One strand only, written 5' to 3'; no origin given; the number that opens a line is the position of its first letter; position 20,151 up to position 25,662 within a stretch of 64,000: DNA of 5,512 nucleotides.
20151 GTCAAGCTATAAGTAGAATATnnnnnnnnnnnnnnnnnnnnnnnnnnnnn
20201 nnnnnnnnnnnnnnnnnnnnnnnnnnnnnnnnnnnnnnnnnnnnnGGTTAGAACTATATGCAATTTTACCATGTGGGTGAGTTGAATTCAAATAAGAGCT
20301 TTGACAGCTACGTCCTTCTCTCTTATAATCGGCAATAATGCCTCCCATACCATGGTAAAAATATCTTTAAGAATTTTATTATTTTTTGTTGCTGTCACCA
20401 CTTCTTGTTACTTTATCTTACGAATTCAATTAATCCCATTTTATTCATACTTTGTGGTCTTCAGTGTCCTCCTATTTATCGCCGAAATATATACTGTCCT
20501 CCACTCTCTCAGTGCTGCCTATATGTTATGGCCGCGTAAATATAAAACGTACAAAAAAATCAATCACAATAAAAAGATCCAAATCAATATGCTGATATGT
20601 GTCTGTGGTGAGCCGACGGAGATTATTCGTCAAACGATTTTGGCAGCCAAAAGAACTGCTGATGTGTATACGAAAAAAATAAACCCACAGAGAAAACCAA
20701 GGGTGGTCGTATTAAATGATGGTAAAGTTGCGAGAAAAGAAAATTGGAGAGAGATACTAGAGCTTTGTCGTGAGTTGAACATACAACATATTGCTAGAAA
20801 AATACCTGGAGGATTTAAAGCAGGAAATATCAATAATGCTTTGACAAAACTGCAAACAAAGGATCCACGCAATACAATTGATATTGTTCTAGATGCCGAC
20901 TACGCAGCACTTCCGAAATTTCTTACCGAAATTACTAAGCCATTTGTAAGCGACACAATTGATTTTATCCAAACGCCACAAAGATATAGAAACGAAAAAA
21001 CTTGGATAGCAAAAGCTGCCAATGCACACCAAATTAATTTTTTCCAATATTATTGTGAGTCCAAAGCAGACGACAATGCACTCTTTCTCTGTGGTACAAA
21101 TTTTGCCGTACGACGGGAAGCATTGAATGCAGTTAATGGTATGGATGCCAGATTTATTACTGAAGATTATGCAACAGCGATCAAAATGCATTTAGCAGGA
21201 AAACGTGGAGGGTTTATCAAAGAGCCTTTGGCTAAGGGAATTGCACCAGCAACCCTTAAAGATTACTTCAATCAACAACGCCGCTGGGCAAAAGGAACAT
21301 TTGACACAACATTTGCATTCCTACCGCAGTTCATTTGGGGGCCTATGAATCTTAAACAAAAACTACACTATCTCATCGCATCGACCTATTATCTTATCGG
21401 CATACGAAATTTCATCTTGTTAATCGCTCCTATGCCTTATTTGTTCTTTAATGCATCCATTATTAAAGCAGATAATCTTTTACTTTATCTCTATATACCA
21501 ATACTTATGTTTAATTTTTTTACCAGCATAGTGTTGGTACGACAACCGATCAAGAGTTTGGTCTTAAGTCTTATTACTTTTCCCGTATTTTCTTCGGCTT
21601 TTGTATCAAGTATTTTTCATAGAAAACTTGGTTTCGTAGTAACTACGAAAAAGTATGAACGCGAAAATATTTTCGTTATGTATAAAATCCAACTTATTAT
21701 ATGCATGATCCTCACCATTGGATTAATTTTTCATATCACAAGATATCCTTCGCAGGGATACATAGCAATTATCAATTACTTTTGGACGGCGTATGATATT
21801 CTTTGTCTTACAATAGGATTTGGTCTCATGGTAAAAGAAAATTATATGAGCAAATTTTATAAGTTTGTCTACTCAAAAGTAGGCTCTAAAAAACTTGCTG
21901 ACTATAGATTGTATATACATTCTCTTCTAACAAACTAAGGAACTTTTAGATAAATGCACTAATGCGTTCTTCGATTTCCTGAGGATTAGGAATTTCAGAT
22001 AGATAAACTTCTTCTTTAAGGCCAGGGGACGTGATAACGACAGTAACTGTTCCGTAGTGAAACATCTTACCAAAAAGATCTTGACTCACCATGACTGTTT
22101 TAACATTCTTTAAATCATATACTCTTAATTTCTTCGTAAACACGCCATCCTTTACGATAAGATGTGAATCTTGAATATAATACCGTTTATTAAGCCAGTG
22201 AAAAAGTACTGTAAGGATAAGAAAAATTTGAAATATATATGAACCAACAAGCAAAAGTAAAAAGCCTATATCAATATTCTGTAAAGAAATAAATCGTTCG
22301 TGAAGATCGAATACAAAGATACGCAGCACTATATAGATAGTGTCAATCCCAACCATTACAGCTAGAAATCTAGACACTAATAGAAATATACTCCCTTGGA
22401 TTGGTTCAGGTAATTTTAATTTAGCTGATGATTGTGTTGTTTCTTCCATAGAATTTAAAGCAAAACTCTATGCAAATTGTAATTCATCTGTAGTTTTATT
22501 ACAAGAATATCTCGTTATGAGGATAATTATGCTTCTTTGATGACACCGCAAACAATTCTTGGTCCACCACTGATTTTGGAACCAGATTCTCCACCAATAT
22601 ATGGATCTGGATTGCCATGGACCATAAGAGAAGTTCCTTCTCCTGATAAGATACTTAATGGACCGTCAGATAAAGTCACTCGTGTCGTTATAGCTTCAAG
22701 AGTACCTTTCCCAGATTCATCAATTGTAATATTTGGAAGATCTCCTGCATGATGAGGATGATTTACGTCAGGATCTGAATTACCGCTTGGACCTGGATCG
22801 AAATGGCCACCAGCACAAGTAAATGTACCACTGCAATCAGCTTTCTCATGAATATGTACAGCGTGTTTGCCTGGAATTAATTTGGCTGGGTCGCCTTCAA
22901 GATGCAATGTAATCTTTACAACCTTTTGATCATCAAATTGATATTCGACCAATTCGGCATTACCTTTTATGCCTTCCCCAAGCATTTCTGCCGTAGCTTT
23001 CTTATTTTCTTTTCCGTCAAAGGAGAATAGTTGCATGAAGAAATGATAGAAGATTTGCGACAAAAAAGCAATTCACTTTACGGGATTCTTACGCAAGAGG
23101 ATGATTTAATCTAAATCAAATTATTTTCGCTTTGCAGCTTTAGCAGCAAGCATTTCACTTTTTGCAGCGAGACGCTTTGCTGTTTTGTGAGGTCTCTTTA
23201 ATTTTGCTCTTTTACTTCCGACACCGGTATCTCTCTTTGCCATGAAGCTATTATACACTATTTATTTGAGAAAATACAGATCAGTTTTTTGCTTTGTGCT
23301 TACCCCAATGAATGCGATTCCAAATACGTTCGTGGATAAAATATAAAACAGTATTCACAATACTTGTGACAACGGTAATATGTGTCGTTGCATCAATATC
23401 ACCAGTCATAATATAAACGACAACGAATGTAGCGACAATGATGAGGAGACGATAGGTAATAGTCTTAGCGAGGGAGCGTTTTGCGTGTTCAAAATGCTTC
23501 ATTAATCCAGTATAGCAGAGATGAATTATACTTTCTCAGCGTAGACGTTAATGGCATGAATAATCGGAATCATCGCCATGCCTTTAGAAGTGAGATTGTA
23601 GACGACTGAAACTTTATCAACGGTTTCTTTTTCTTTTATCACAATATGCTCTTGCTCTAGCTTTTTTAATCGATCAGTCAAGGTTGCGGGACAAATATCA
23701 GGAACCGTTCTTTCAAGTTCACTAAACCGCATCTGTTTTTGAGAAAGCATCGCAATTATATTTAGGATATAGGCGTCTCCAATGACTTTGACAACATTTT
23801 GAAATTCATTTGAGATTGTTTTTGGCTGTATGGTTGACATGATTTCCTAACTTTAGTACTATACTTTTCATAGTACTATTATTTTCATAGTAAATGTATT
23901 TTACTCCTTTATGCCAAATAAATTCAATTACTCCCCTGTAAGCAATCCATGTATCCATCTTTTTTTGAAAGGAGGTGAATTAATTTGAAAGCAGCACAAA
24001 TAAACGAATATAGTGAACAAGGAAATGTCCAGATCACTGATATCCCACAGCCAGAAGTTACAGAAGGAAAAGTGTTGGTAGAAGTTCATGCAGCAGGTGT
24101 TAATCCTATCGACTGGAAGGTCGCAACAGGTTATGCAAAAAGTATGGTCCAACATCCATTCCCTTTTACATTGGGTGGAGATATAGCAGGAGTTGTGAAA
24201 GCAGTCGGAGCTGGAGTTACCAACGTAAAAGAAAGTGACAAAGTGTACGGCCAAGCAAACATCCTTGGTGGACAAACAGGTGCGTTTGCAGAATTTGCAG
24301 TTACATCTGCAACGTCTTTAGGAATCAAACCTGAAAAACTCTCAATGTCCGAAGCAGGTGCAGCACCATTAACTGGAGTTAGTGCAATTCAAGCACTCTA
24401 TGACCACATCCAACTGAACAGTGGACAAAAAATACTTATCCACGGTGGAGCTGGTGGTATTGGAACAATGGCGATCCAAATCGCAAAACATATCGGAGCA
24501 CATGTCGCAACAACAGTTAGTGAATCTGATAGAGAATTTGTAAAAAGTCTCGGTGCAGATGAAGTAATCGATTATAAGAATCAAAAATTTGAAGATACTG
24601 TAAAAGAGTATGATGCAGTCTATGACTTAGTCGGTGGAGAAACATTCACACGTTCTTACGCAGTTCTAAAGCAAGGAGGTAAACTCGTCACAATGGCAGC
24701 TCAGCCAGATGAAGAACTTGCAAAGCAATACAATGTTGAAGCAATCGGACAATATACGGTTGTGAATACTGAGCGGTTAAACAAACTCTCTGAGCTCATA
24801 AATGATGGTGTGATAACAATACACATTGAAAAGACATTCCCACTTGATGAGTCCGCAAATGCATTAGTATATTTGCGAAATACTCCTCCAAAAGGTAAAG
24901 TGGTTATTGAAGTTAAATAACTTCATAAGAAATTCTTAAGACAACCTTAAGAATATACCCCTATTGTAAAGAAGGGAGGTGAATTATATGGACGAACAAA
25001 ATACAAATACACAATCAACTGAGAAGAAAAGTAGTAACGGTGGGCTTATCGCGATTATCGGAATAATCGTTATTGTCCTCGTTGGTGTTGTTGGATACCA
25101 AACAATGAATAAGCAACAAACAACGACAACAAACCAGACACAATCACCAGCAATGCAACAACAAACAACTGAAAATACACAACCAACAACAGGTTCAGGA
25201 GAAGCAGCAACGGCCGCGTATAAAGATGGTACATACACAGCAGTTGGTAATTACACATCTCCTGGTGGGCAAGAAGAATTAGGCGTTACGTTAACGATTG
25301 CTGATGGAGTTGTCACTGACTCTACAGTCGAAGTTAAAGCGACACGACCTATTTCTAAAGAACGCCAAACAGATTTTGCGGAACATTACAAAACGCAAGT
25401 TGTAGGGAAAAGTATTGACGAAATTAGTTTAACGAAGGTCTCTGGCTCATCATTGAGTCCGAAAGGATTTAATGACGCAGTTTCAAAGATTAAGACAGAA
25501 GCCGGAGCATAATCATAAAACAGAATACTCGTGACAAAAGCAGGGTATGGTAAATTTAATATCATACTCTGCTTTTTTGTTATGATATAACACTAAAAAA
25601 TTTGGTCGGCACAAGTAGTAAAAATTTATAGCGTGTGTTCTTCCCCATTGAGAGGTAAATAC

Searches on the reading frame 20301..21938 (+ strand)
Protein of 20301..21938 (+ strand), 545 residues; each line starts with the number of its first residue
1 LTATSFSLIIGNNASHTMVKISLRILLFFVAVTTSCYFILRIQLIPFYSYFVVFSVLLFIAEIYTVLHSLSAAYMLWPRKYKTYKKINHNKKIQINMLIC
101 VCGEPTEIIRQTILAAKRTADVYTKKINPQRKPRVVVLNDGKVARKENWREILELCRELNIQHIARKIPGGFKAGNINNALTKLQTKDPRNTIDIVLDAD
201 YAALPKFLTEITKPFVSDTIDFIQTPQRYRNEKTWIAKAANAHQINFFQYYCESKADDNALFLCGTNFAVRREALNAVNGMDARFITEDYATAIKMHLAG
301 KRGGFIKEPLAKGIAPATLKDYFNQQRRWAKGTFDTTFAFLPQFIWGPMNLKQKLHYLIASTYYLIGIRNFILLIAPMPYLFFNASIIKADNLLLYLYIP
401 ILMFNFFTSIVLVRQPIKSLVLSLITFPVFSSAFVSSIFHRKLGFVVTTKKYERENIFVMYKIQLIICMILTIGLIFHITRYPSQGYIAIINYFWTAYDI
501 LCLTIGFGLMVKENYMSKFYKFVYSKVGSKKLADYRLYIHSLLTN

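Call 68: search_protein_families(library=pfam, proteins=[window:20301-21938:+], max_evalue=0.01)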
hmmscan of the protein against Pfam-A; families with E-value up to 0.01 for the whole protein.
window:20301-21938:+ (545 aa): 5 families
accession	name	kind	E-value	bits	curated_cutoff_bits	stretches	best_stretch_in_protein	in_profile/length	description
PF13632.12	Glyco_trans_2_3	-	3.5e-21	76.3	27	1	195-382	3-194/198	Glycosyl transferase family group 2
PF13641.12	Glyco_tranf_2_3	-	1.4e-15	58.4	27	1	150-332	49-230/230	Glycosyltransferase like family 2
PF13506.12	Glyco_transf_21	-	1.9e-13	50.7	21.7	1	189-331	29-174/174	Glycosyl transferase family 21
PF00535.33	Glycos_transf_2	-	8.8e-09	36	23.3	1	99-276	4-165/168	Glycosyl transferase family 2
PF03552.20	Cellulose_synt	-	5.4e-07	29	24.7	1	286-411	422-553/722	Cellulose synthase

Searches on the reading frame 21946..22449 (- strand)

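Call 68: search_protein_families(library=pfam, proteins=[window:21946-22449:-], max_evalue=0.01)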
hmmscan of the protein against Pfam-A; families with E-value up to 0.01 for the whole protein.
window:21946-22449:- (167 aa): 1 family
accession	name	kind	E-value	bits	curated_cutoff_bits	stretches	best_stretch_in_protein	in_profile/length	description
PF03703.20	bPH_2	-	1.1e-11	45.3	22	1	85-163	1-78/78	Bacterial PH domain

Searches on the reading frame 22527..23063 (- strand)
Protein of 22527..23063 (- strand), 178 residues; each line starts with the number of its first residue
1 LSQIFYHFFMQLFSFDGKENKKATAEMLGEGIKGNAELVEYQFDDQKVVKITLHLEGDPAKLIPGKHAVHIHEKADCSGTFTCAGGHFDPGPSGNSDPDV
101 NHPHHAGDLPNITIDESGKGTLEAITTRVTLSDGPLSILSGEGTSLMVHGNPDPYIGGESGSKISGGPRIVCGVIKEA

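Call 68: search_protein_families(library=pfam, proteins=[window:22527-23063:-], max_evalue=0.01)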
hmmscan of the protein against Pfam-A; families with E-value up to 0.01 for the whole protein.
window:22527-23063:- (178 aa): 1 family
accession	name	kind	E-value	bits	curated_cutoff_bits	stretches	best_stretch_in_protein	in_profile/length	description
PF00080.25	Sod_Cu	-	3.4e-29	102.4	28.9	1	33-175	2-133/133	Copper/zinc superoxide dismutase (SODC)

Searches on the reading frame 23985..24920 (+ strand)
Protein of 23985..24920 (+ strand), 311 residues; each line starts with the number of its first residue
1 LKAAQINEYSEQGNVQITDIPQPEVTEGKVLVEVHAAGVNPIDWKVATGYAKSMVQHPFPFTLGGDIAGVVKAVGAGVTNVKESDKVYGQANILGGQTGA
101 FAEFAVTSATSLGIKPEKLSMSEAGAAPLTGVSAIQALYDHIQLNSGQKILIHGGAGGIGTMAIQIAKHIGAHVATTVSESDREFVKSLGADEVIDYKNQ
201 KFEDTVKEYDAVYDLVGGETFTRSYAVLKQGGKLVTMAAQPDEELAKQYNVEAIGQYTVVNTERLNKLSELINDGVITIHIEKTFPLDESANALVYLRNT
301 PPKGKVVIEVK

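Call 68: search_protein_families(library=pfam, proteins=[window:23985-24920:+], max_evalue=0.01)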
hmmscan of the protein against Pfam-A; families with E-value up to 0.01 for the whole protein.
window:23985-24920:+ (311 aa): 4 families
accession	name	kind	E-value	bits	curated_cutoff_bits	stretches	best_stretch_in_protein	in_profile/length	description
PF13602.12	ADH_zinc_N_2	-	4.5e-24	86.3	27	1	189-308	1-134/134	Zinc-binding dehydrogenase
PF00107.32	ADH_zinc_N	-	2.5e-20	73.2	31.8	1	158-246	1-96/129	Zinc-binding dehydrogenase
PF08240.17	ADH_N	-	3.7e-16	59.7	23.5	1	27-112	2-99/104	Alcohol dehydrogenase GroES-like domain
PF01262.27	AlaDh_PNT_C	-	0.00048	20.1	23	1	150-212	31-96/214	Alanine dehydrogenase/PNT, C-terminal domain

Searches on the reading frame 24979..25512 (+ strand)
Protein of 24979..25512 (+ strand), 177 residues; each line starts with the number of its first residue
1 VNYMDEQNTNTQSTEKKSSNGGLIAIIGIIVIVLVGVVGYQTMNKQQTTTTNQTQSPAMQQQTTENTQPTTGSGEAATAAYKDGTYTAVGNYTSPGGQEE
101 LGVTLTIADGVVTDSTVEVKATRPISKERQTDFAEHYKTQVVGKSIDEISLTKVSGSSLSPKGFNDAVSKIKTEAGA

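Call 68: search_protein_families(library=pfam, proteins=[window:24979-25512:+], max_evalue=0.01)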
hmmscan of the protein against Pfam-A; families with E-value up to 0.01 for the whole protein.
window:24979-25512:+ (177 aa): 2 families
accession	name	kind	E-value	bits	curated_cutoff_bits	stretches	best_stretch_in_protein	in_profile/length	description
PF06682.17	SARAF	-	0.0069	16.5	30.8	1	8-74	145-208/333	SOCE-associated regulatory factor of calcium homoeostasis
PF10177.14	DUF2371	-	0.0098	16.7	22.9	0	18-66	37-88/143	Uncharacterised conserved protein (DUF2371)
